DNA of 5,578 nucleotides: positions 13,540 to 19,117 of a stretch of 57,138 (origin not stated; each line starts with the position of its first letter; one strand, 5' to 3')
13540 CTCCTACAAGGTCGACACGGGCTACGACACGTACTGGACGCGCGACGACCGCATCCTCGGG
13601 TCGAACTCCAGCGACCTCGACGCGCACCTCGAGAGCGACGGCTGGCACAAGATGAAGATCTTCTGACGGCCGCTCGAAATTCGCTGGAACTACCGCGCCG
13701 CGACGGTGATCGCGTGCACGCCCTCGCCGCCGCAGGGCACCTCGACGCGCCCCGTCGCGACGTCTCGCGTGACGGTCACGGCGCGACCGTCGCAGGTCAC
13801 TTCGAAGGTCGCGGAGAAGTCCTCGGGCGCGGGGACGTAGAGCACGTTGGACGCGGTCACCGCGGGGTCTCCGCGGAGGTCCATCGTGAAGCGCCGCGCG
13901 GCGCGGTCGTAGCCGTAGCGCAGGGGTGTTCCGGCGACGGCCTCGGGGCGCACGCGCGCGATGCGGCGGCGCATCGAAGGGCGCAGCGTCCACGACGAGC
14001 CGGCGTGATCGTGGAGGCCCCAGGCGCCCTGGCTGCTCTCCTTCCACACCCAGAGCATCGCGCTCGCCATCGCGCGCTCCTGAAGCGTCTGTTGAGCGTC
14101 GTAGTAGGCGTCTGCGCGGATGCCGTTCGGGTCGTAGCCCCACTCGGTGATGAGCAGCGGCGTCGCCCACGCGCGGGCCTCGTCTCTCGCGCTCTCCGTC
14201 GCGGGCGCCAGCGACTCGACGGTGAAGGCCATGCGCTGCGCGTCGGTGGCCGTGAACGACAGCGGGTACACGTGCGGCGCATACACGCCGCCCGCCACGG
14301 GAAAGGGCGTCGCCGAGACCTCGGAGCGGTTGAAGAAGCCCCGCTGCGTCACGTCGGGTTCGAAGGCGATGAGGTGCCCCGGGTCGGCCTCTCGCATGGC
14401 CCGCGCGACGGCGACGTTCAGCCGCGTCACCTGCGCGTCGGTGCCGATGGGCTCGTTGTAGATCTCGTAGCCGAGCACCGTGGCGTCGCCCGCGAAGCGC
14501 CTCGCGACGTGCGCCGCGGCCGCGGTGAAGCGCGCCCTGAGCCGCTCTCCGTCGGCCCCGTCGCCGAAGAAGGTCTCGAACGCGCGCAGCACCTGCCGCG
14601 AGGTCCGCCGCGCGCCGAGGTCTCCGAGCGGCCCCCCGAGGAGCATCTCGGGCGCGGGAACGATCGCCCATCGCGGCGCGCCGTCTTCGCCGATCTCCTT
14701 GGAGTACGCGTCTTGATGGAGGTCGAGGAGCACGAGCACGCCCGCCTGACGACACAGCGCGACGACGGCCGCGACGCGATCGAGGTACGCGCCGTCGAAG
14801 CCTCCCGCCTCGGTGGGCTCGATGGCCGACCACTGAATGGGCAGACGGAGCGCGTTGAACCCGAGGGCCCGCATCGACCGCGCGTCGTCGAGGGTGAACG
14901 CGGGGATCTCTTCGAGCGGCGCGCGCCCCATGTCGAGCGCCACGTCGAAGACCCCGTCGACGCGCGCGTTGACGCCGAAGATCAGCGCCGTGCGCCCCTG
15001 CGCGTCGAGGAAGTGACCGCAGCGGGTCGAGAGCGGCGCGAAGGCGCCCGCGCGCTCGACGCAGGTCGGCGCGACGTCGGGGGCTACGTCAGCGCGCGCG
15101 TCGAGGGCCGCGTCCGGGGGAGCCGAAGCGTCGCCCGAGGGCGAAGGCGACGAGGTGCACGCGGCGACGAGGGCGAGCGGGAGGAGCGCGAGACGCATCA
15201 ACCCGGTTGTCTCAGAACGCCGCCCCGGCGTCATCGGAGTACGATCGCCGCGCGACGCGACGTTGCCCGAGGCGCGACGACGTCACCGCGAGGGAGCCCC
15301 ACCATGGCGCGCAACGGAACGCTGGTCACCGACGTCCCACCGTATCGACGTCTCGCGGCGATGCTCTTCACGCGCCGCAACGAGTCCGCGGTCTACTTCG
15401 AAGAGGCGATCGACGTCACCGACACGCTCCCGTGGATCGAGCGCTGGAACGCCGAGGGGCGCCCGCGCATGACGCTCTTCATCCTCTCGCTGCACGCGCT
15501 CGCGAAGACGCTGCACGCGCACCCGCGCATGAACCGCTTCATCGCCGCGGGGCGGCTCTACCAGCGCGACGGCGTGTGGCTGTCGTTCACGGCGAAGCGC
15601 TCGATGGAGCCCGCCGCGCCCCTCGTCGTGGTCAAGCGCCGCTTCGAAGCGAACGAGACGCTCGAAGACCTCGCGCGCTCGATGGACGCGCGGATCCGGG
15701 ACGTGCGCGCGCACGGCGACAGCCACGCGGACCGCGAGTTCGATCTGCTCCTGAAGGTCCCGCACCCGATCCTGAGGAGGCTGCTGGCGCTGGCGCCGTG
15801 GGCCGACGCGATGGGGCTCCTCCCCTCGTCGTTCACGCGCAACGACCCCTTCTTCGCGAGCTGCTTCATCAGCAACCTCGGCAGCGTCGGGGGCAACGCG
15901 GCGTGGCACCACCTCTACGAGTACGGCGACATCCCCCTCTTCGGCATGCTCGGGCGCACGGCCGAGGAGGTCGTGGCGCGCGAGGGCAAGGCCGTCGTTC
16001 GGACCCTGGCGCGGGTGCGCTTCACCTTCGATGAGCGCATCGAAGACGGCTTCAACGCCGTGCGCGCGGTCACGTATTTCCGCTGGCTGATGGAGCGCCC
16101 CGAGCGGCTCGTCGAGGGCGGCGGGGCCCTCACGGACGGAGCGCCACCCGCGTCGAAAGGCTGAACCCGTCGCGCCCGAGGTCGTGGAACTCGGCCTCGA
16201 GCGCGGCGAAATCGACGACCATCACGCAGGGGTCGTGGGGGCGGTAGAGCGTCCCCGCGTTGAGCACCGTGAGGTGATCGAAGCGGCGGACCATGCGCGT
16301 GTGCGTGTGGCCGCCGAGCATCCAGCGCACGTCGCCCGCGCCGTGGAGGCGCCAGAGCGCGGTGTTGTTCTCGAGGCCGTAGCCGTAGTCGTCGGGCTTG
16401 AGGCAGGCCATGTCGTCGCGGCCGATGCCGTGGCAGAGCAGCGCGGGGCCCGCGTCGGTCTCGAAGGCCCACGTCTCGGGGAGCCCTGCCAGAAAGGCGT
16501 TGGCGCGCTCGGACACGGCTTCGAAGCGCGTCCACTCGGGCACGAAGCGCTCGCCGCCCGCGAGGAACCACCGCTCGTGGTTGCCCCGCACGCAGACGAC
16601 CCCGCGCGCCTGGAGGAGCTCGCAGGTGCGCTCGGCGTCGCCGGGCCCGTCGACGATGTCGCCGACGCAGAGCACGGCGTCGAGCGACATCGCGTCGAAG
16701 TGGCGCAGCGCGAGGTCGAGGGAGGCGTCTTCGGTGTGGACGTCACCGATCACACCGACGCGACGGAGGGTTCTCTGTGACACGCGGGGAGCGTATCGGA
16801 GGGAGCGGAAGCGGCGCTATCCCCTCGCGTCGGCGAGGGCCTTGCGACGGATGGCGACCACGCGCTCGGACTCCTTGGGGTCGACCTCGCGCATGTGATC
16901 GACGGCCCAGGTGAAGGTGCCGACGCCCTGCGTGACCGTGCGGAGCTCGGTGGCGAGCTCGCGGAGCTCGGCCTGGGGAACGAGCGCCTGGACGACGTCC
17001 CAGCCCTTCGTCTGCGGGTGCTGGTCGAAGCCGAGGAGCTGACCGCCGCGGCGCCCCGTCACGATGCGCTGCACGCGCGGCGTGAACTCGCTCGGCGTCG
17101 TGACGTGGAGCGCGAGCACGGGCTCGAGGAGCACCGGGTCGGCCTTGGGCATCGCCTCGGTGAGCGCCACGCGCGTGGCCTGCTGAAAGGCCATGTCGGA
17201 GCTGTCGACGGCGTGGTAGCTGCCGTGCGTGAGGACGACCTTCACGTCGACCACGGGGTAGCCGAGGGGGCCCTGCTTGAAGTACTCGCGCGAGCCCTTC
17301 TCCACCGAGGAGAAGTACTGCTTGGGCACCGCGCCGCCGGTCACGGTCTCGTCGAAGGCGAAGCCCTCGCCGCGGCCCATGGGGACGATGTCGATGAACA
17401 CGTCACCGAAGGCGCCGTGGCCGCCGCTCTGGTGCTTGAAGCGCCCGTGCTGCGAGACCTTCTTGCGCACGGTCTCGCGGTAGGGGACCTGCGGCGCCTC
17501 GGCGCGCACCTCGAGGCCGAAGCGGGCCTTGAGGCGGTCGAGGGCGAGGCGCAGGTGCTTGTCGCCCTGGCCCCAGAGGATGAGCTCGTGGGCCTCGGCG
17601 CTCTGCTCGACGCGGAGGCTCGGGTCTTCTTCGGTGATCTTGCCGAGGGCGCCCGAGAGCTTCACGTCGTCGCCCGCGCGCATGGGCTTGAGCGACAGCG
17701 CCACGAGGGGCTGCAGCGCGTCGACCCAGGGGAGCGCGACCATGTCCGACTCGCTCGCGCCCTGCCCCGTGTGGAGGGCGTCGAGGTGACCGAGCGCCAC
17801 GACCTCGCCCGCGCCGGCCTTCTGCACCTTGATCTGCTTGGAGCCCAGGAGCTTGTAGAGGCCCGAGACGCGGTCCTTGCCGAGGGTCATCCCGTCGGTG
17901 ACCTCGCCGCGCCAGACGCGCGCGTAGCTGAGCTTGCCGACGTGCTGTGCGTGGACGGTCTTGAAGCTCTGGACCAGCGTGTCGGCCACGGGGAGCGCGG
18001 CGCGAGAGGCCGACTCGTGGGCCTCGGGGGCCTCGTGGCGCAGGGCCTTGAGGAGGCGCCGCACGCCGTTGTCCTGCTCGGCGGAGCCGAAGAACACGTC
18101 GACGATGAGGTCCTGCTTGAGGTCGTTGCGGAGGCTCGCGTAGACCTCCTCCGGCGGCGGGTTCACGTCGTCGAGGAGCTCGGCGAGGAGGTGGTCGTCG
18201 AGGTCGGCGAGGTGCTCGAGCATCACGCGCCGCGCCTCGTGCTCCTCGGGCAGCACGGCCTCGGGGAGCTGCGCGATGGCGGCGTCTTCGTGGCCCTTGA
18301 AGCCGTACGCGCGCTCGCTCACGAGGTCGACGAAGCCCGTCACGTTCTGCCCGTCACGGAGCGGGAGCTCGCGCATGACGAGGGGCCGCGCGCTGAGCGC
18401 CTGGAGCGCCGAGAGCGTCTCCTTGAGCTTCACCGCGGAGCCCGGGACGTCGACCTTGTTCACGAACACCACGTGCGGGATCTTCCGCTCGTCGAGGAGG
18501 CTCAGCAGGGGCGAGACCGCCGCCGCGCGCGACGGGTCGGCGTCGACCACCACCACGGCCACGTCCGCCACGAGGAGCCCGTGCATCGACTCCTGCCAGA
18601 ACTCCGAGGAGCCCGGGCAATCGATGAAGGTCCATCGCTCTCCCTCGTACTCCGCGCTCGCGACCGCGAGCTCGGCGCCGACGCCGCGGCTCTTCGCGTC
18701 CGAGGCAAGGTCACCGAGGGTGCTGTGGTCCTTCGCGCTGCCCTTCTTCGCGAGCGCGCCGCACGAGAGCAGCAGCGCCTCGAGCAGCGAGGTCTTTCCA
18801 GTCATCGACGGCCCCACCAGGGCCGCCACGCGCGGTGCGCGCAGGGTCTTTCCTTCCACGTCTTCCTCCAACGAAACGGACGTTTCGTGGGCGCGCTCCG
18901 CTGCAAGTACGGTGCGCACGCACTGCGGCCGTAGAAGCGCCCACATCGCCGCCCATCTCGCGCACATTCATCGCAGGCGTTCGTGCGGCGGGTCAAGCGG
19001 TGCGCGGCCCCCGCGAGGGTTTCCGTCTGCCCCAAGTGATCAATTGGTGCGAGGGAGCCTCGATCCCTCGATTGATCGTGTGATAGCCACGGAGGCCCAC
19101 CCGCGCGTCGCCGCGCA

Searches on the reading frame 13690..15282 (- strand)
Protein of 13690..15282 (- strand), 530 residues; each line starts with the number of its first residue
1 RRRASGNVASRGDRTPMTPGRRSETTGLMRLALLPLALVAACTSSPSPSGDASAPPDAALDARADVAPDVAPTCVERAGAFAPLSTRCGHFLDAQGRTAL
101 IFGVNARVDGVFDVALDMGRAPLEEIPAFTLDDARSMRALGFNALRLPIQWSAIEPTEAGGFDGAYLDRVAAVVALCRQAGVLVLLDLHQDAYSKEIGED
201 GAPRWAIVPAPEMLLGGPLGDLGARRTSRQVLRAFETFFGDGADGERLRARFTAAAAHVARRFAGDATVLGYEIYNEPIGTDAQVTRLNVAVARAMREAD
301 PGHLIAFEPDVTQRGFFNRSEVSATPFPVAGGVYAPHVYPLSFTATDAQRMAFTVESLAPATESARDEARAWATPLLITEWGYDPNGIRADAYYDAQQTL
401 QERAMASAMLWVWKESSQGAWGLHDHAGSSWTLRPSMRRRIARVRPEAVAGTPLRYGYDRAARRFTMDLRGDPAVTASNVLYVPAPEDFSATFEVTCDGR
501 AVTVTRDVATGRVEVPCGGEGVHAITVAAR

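Call 46: search_protein_families(library=pfam, proteins=[window:13690-15282:-], max_evalue=0.001)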
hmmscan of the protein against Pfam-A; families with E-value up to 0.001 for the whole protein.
window:13690-15282:- (530 aa): 2 families
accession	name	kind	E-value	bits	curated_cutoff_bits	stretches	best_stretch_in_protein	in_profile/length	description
PF00150.24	Cellulase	-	9.1e-25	88.1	23.5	1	134-415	27-270/272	Cellulase (glycosyl hydrolase family 5)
PF18564.7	Glyco_hydro_5_C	-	8.9e-09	36.2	22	1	445-527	3-87/87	Glycoside hydrolase family 5 C-terminal domain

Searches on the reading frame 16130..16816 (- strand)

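Call 46: search_protein_families(library=pfam, proteins=[window:16130-16816:-], max_evalue=0.001)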
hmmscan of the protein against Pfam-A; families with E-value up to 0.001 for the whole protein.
window:16130-16816:- (228 aa): 2 families
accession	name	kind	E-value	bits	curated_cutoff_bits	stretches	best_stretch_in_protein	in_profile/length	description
PF12850.12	Metallophos_2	-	1.1e-16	61.7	27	1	19-202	2-150/154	Calcineurin-like phosphoesterase superfamily domain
PF00149.33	Metallophos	-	3.7e-13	50.8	21.5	1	19-173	2-190/191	Calcineurin-like phosphoesterase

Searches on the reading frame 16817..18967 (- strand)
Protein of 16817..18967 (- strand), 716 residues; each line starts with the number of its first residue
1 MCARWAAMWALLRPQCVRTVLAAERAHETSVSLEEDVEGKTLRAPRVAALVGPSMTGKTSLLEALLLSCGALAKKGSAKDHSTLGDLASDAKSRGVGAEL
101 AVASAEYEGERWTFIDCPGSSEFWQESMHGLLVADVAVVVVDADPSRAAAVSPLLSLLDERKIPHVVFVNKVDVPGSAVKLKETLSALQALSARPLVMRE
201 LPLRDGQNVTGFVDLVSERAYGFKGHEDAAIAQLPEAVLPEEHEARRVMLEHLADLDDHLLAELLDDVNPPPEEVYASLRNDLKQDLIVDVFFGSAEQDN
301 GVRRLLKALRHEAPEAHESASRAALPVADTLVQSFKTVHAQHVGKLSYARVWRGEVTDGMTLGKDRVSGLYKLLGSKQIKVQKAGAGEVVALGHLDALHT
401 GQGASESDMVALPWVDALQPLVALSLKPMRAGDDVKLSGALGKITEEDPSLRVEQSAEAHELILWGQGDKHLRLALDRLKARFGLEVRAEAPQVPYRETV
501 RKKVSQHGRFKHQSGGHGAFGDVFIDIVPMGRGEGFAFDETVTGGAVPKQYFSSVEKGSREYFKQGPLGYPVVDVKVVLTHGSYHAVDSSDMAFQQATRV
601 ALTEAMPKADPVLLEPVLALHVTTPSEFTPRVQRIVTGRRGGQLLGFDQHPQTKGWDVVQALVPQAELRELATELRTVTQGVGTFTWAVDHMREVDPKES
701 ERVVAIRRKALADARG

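Call 46: search_protein_families(library=pfam, proteins=[window:16817-18967:-], max_evalue=0.001)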
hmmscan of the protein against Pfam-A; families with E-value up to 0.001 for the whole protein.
window:16817-18967:- (716 aa): 8 families
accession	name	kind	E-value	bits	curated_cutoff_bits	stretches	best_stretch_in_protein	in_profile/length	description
PF03764.24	EFG_IV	-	3.7e-39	133.7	24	1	492-609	1-120/121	Elongation factor G, domain IV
PF00009.33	GTP_EFTU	-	2.6e-29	102.6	26.5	1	49-314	7-187/188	Elongation factor Tu GTP binding domain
PF14492.12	EFG_III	-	6.4e-18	65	27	1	419-489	3-73/75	Elongation Factor G, domain III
PF00679.30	EFG_C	-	1.3e-17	64.1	27.9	1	612-702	1-88/89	Elongation factor G C-terminus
PF22042.2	EF-G_D2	-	7.8e-06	26.4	27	1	335-401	7-78/84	Elongation factor G domain 2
PF01926.29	MMR_HSR1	-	2.5e-05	24.8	21.9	1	48-171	2-113/113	50S ribosome-binding GTPase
PF03029.23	ATP_bind_1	-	0.0001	22.7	27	1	109-189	90-186/240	Conserved hypothetical ATP binding protein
PF03193.22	RsgA_GTPase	-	0.00073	19.8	30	0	135-199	24-90/174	RsgA GTPase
